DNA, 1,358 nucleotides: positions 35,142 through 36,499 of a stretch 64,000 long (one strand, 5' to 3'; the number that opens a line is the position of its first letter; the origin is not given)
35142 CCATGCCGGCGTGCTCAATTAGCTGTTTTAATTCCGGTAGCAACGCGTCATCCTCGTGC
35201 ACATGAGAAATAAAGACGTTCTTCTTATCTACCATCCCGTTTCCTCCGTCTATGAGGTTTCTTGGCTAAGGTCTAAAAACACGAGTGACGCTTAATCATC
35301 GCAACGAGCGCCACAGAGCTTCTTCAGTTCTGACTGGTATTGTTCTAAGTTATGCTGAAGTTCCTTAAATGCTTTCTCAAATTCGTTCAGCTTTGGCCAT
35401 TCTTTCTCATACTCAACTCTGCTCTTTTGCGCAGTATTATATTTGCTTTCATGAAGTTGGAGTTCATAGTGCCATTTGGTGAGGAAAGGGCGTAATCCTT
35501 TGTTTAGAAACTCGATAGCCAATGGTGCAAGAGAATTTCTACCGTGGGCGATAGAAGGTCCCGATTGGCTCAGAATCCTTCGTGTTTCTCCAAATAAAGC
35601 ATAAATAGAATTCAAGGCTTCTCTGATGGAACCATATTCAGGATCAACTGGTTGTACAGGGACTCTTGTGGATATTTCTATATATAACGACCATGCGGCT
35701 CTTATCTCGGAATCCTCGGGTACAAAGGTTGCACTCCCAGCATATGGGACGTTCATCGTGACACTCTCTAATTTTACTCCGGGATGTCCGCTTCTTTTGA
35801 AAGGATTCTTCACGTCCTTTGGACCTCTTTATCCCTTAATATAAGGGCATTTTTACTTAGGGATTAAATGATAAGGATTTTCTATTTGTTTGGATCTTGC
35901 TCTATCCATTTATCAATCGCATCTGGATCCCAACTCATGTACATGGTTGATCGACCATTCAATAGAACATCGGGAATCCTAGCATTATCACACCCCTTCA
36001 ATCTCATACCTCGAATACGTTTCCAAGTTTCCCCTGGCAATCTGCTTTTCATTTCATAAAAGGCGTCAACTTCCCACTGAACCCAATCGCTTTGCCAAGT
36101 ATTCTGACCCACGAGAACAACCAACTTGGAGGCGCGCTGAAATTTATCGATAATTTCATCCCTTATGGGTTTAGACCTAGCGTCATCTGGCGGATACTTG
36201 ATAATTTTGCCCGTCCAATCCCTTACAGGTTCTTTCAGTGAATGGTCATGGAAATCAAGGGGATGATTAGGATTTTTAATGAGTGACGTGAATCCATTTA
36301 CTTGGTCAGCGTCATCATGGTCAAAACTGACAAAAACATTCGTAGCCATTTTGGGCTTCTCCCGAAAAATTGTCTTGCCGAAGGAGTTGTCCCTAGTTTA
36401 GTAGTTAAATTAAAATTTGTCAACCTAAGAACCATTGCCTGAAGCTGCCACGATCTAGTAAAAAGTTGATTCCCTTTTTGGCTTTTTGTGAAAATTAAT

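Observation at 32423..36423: AT-rich six-gene cassette (TIR-like / unknown / TIR-like / Nmad2-like / radical SAM-SPASM / Fe-S UDG4-like): candidate undescribed conflict or DNA-modification system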

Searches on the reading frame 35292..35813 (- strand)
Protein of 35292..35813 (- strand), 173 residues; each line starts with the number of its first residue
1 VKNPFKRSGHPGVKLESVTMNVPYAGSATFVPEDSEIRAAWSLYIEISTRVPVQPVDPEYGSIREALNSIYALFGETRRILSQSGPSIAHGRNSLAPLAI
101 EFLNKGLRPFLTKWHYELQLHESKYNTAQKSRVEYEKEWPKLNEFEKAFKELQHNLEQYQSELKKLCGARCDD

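Call 3: search_protein_families(library=pfam, proteins=[window:35292-35813:-], max_evalue=0.1)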
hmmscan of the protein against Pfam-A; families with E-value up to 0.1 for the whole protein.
window:35292-35813:- (173 aa): 3 families
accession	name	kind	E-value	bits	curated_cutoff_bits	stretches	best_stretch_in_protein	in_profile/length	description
PF16497.10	MHC_I_3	-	0.025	14.6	35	1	111-165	46-97/198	MHC-I family domain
PF11819.13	CUPID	-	0.048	14.2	22.4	1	129-167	20-58/136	Cytohesin Ubiquitin Protein Inducing Domain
PF07926.17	TPR_MLP1_2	-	0.087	13.3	36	0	113-164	44-95/129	TPR/MLP1/MLP2-like protein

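Call 4: search_protein_families(library=ncbifam, proteins=[window:35292-35813:-], max_evalue=0.1)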
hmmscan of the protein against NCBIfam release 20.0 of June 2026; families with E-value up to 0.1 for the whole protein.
window:35292-35813:- (173 aa): 0 families

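Call 5: search_protein_families(library=padloc, proteins=[window:35292-35813:-], max_evalue=0.1)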
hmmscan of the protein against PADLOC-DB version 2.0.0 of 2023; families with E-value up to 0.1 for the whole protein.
window:35292-35813:- (173 aa): 0 families

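Call 46: find_homologous_proteins(query=window:35292-35813:-, max_evalue=0.001)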
Query window:35292-35813:- (173 aa): 50 proteins with E <= 0.001 among 91 candidates.
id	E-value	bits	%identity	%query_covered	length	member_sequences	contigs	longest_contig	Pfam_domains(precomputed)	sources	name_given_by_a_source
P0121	2.6e-112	390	100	100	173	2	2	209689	-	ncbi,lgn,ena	ncbi:MAG TPA: hypothetical protein VGA85_05335 [Dehalococcoidales bacterium]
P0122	5.4e-99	347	88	100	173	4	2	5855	-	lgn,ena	-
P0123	5.8e-99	347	86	100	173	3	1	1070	-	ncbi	-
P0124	4.1e-97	341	88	100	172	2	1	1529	-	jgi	jgi:hypothetical protein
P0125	6.9e-97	340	86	100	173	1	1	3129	-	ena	-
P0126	2.5e-94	332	87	99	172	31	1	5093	-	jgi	-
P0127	2.7e-94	332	85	99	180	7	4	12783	-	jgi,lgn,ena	-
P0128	5.7e-94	331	82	100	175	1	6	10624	-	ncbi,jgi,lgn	jgi:hypothetical protein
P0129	3.3e-93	328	84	100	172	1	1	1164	-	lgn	-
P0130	6.9e-92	324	83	100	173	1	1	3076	-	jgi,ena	-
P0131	1.1e-91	323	85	100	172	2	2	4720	-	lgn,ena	-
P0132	1.8e-88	313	81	100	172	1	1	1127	-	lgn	-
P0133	6.2e-87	308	81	98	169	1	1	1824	-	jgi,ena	-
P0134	8.3e-86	304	81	99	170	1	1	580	-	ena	-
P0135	6.2e-84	298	78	98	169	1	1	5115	-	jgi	jgi:hypothetical protein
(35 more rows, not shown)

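Call 55: predict_structure(alignment_id=A2)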
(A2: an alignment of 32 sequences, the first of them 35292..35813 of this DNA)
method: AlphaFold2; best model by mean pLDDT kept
length: 173 residues; sequences in the alignment: 32
mean_pLDDT: 85.0   pTM: 0.79
mean pLDDT of the five models: 85.0, 84.8, 82.6, 81.0, 80.8
residues with pLDDT >= 90: 101; 70-90: 43; 50-70: 21; < 50: 8
segments of 3 or more residues with pLDDT < 50: 9-11, 171-173
pLDDT, mean of each block of 10 residues (from residue 1): 53 70 93 92 92 70 89 95 90 91 96 95 76 86 93 94 83 42
secondary structure, 60 per line:
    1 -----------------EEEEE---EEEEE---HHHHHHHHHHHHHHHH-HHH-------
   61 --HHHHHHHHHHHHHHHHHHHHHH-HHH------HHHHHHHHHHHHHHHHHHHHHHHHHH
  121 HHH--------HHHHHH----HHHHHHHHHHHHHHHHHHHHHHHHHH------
elements in order: E18-22 E26-30 H34-49 H63-84 H95-123 H132-137 H142-167

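Call 59: fold_search(model_id=the predicted structure, library=pdb)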
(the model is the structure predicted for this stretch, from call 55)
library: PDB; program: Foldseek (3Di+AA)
matches with E <= 10: 224; with E <= 0.001: 0
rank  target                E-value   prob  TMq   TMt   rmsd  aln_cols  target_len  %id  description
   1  1ktm_MODEL_1_A        1.7e-01  0.77  0.35  0.41   6.8       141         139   14  SOLUTION STRUCTURE OF FAT DOMAIN OF FOCAL ADHESION KINASE (released 2003-01-16)
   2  7w9u_C                2.9e-01  0.84  0.39  0.47   6.2       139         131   14  Crystal Structure of Zn bound human Focal Adhesion Targeting (FAT) domain of the Focal Adhesion Kinase (released 2022-12-21)
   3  4e17_A                4.5e-01  0.54  0.32  0.24   9.8       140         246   10  Alpha-E-catenin is an autoinhibited molecule that co-activates vinculin (released 2012-05-16)
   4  7x8v_A                7.5e-01  0.38  0.34  0.33   9.3       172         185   13  Cooperative regulation of PBI1 and MAPKs controls WRKY45 transcription factor in rice immunity (released 2022-04-06)
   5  3tj6_A                7.5e-01  0.28  0.30  0.24   6.9       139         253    9  human vinculin head domain (Vh1, residues 1-258) in complex with the vinculin binding site of the surface cell antigen (released 2011-09-07)
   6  8xeh_B                7.5e-01  0.14  0.23  0.27   9.9       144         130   16  Crystal structure of HEPN-MNT complex (released 2024-12-18)
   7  7t6u_R                8.8e-01  0.14  0.29  0.19  21.3       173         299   10  Structure of the human FPR2-Gi complex with CGEN-855A (released 2022-03-30)
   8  6ho4                  8.8e-01  0.11  0.20  0.20  11.6       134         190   12  TRANSCRIPTIONAL REPRESSOR ETHR FROM MYCOBACTERIUM TUBERCULOSIS IN COMPLEX WITH BDM44693 (released 2018-12-26)
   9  9dei_D                9.3e-01  0.05  0.16  0.10  16.8       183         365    9  Trypanosoma brucei mitochondrial RNA-editing catalytic complex 1, U-deletion (RECC1) (released 2026-01-21)
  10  3gei_C                9.7e-01  0.15  0.24  0.15  11.6       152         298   14  Crystal structure of MnmE from Chlorobium tepidum in complex with GCP (released 2009-10-27)
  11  3s90_B                1.0e+00  0.13  0.22  0.18   8.6       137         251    8  Human vinculin head domain Vh1 (residues 1-252) in complex with murine talin (VBS33; residues 1512-1546) (released 2011-06-22)
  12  6omm_R                1.1e+00  0.13  0.29  0.19  21.4       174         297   11  Cryo-EM structure of formyl peptide receptor 2/lipoxin A4 receptor in complex with Gi (released 2020-02-26)
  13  1ydi_A                1.1e+00  0.28  0.32  0.24   6.4       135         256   10  Human Vinculin Head Domain (VH1, 1-258) in Complex with Human Alpha-Actinin's Vinculin-Binding Site (Residues 731-760) (released 2005-07-19)
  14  6gcv_B                1.2e+00  0.18  0.28  0.34   8.2       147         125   14  Ligand binding domain (LBD) of the p. aeruginosa nitrate receptor McpN (released 2018-09-19)
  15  1syq_A                1.3e+00  0.28  0.32  0.23   9.5       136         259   10  Human vinculin head domain VH1, residues 1-258, in complex with human talin's vinculin binding site 1, residues 607-63 (released 2004-07-20)
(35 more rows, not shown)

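Call 61: search_protein_families(library=pfam, alignment_id=A2, max_evalue=1)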
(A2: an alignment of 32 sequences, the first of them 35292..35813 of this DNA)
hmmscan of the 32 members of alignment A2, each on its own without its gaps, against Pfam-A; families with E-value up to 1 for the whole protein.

A. member 1, window:35292-35813:- (173 aa): 4 families
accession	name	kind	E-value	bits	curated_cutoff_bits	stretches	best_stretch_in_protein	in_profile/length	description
PF16497.10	MHC_I_3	-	0.025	14.6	35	1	111-165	46-97/198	MHC-I family domain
PF11819.13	CUPID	-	0.048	14.2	22.4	1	129-167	20-58/136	Cytohesin Ubiquitin Protein Inducing Domain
PF07926.17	TPR_MLP1_2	-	0.087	13.3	36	1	113-164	44-95/129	TPR/MLP1/MLP2-like protein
PF05064.18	Nsp1_C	-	0.19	12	24.1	0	100-129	11-40/114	Nsp1-like C-terminal region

B. families by the number of members that match (of 32 scanned): 19 families
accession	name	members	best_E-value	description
PF11819.13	CUPID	5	0.011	Cytohesin Ubiquitin Protein Inducing Domain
PF16497.10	MHC_I_3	4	0.0019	MHC-I family domain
PF20570.3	DUF6779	2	0.0073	Domain of unknown function (DUF6779)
PF05064.18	Nsp1_C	2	0.019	Nsp1-like C-terminal region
PF07926.17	TPR_MLP1_2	2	0.036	TPR/MLP1/MLP2-like protein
PF21546.3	FGGY_C_2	2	0.056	Carbohydrate kinase FGGY, C-terminal domain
PF23735.1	KIF9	1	0.0015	Kinesin-like protein KIF9 domain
PF17231.7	DUF5305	1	0.0021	Family of unknown function (DUF5305)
PF04341.17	DUF485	1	0.021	Protein of unknown function, DUF485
PF00888.28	Cullin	1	0.025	Cullin family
PF06686.16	SpoIIIAC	1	0.049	Stage III sporulation protein AC/AD protein family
PF11296.14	DUF3097_C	1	0.066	DUF3097, C-terminal domain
PF20237.3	DUF6594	1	0.071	Family of unknown function (DUF6594)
PF14197.11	Cep57_CLD_2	1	0.12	Centrosome localisation domain of PPC89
PF21408.2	MTR4-like_stalk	1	0.15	Exosome RNA helicase MTR4-like, stalk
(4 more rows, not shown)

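Call 93: search_protein_representatives(alignment_id=A2)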
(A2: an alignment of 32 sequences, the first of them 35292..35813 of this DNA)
Query: 32 sequences, 166 profile positions. Proteins with E-value up to 0.001 (for the whole library): 2053; up to 1e-10: 1257; up to 1e-30: 268. The best 150 are listed.
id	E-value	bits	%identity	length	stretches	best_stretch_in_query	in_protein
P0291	4.6e-74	263.7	-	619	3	9-164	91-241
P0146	3.6e-69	247.8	-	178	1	3-165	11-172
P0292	1.4e-63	229.6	-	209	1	4-164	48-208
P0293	2.1e-62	225.8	-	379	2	24-161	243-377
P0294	3.8e-62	225.0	-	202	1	4-163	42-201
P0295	5.1e-62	224.5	-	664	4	9-162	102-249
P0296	7.8e-61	220.7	-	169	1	4-164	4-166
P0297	6.1e-60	217.8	-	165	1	4-162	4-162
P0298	6.1e-60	217.8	-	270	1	3-164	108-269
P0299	2.4e-59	215.9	-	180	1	4-164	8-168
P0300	1.5e-58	213.2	-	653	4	14-163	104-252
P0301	4.5e-58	211.7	-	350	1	6-163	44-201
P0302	6.2e-58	211.3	-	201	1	4-164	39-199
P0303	1.9e-57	209.7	-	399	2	5-164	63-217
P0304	2.2e-57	209.5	-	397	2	6-164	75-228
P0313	9.5e-53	194.4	-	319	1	3-163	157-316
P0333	2.3e-47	176.9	-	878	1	23-163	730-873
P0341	3.5e-46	173.0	-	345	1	11-163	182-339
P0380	2.0e-41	157.5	-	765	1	11-163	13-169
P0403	5.3e-39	149.7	-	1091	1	11-164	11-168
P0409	1.3e-38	148.4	-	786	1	10-163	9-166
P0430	5.2e-37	143.2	-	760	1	11-163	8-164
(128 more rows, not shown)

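Call 94: search_protein_families(library=pfam, proteins=[P0291, P0295, P0333, P0380, P0403, P0409, P0430, P0301, P0313, P0341], max_evalue=0.001)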
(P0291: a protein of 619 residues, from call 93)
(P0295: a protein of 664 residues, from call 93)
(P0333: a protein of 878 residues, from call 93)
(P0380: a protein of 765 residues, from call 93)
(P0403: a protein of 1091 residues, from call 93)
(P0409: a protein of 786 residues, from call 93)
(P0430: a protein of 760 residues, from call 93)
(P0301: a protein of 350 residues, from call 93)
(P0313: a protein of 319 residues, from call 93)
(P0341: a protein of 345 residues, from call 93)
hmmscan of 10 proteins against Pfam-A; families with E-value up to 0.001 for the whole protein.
P0291 (619 aa): 0 families

P0295 (664 aa): 0 families

P0333 (878 aa): 2 families
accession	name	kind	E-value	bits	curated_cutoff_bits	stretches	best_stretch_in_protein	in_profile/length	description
PF03704.23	BTAD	-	4.1e-27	95.8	22.1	1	64-209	1-146/146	Bacterial transcriptional activator domain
PF14559.12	TPR_19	-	6.9e-06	26.7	25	1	136-187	2-53/68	Tetratricopeptide repeat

P0380 (765 aa): 1 family
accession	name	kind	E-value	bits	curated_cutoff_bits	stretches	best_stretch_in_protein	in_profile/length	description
PF00149.33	Metallophos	-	1.9e-05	25.6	21.5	1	294-471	29-190/191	Calcineurin-like phosphoesterase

P0403 (1091 aa): 1 family
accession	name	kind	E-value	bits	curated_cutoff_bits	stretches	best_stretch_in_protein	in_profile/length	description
PF18163.6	LD_cluster2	-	1.2e-28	100.9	25.3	1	934-1064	135-264/264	SLOG cluster2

P0409 (786 aa): 0 families

P0430 (760 aa): 0 families

P0301 (350 aa): 3 families
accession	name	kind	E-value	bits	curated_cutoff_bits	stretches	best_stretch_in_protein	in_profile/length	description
PF13676.11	TIR_2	-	1.2e-13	52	28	1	224-317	1-93/122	TIR domain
PF08937.16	ThsB_TIR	-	6.2e-07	30.2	21.2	1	225-299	1-83/100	Thoeris protein ThsB, TIR-like domain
PF01582.25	TIR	-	6e-06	26.6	21.3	1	222-317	2-98/179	TIR domain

P0313 (319 aa): 1 family
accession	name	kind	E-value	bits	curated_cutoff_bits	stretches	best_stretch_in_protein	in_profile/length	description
PF06305.16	LapA_dom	-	0.00052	20.3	28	0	130-162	18-50/64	Lipopolysaccharide assembly protein A domain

P0341 (345 aa): 2 families
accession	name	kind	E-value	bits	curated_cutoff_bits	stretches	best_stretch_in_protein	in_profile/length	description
PF13676.11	TIR_2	-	3.7e-27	95.7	28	1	4-123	1-121/122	TIR domain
PF01582.25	TIR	-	3e-07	30.8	21.3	1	13-95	15-96/179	TIR domain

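Call 108: find_encoding_contigs(protein=P0128, flank=6000, max_places=3)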
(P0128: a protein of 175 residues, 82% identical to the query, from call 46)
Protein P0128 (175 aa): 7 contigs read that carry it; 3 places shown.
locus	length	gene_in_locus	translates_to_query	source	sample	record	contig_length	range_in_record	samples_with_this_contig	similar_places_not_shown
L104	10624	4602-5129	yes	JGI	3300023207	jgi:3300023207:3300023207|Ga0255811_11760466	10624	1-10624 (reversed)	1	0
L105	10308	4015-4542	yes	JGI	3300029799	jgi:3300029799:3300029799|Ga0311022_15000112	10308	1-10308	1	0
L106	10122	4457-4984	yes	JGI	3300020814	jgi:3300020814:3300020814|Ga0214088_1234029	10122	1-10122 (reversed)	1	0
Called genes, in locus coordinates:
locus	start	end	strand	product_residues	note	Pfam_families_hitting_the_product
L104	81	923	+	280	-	-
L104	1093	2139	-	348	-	-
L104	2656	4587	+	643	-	PF03235:GmrSD_N, PF07510:GmrSD_C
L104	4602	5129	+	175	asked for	-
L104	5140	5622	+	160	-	PF08937:ThsB_TIR, PF13676:TIR_2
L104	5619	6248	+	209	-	PF18753:Nmad2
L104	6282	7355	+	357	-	PF04055:Radical_SAM, PF13186:SPASM (weak)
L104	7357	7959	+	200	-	PF03167:UDG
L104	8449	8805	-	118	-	-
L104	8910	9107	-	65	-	-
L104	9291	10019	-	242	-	-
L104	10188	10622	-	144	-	?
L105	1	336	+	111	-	?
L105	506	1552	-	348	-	-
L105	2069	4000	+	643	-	PF03235:GmrSD_N, PF07510:GmrSD_C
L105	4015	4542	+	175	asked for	-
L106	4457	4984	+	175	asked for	-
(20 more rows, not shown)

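Call 109: find_encoding_contigs(protein=P0127, flank=6000, max_places=3)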
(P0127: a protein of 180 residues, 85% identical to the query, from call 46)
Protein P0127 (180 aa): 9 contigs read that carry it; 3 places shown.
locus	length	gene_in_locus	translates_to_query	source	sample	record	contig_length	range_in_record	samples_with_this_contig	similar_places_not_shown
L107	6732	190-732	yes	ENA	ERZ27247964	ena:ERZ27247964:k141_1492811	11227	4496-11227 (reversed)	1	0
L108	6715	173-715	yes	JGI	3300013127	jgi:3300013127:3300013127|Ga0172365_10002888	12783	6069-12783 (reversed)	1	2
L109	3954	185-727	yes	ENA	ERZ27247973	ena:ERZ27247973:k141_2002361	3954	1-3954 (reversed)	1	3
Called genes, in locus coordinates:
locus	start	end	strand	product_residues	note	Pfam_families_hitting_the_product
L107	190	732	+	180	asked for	-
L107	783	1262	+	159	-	PF08937:ThsB_TIR, PF13676:TIR_2 (weak)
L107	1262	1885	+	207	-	PF18753:Nmad2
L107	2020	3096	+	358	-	PF04055:Radical_SAM, PF13186:SPASM (weak)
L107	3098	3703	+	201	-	PF03167:UDG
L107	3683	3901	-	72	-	-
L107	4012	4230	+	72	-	PF00376:MerR (weak), PF12728:HTH_17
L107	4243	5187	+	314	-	PF13182:DUF4007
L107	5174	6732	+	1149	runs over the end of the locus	PF13191:AAA_16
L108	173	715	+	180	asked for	-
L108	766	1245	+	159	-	PF08937:ThsB_TIR, PF13676:TIR_2 (weak)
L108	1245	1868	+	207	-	PF18753:Nmad2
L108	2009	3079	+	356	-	PF04055:Radical_SAM, PF13186:SPASM (weak)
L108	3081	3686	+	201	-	PF03167:UDG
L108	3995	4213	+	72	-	PF00376:MerR (weak), PF12728:HTH_17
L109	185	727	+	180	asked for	-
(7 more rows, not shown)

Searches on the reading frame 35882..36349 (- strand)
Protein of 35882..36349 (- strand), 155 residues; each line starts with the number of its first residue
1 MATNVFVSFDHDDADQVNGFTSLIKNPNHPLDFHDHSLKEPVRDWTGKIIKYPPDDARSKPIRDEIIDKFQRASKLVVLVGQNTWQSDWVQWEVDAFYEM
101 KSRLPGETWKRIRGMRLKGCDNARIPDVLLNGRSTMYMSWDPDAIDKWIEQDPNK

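Call 3: search_protein_families(library=pfam, proteins=[window:35882-36349:-], max_evalue=0.1)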
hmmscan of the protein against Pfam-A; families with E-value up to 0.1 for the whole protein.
window:35882-36349:- (155 aa): 2 families
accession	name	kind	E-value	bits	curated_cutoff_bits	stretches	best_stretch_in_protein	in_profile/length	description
PF08937.16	ThsB_TIR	-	3.9e-18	66.1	21.2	1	6-103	1-89/100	Thoeris protein ThsB, TIR-like domain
PF13676.11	TIR_2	-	0.00034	21.5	28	1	58-103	36-80/122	TIR domain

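Call 4: search_protein_families(library=ncbifam, proteins=[window:35882-36349:-], max_evalue=0.1)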
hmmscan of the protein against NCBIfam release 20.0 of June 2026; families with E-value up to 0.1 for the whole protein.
window:35882-36349:- (155 aa): 0 families

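Call 5: search_protein_families(library=padloc, proteins=[window:35882-36349:-], max_evalue=0.1)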
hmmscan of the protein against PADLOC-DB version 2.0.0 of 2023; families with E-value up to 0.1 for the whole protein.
window:35882-36349:- (155 aa): 11 families
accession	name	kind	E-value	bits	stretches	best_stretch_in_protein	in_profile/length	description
PDLC00418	ThsB1|ThsB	-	6.3e-11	40.4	1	3-150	5-132/155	TIR-like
PDLC00429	ThsB1|ThsB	-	1.9e-06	26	1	52-151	44-138/167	TIR-like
PDLC00431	ThsB1|ThsB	-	4.7e-06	25.1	1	60-100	50-90/162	TIR-like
PDLC00436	ThsB1|ThsB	-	1e-05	23.1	1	3-94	36-113/183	TIR-like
PDLC04688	PDC-M50B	-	1.1e-05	23.7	1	59-99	50-90/162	-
PDLC00423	ThsB1|ThsB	-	2.5e-05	22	1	3-94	36-114/190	TIR-like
PDLC00433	ThsB1|ThsB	-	5.6e-05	21.2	1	60-103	47-90/164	TIR-like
PDLC00419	ThsB1|ThsB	-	0.00024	18.9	1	4-94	29-105/165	TIR-like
PDLC00426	ThsB1|ThsB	-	0.0037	14.6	1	67-102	290-326/352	TIR-like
PDLC00428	ThsB1|ThsB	-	0.0055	15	1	1-101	1-102/219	TIR-like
PDLC00422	ThsB1|ThsB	-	0.0097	13.4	0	64-101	90-127/194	TIR-like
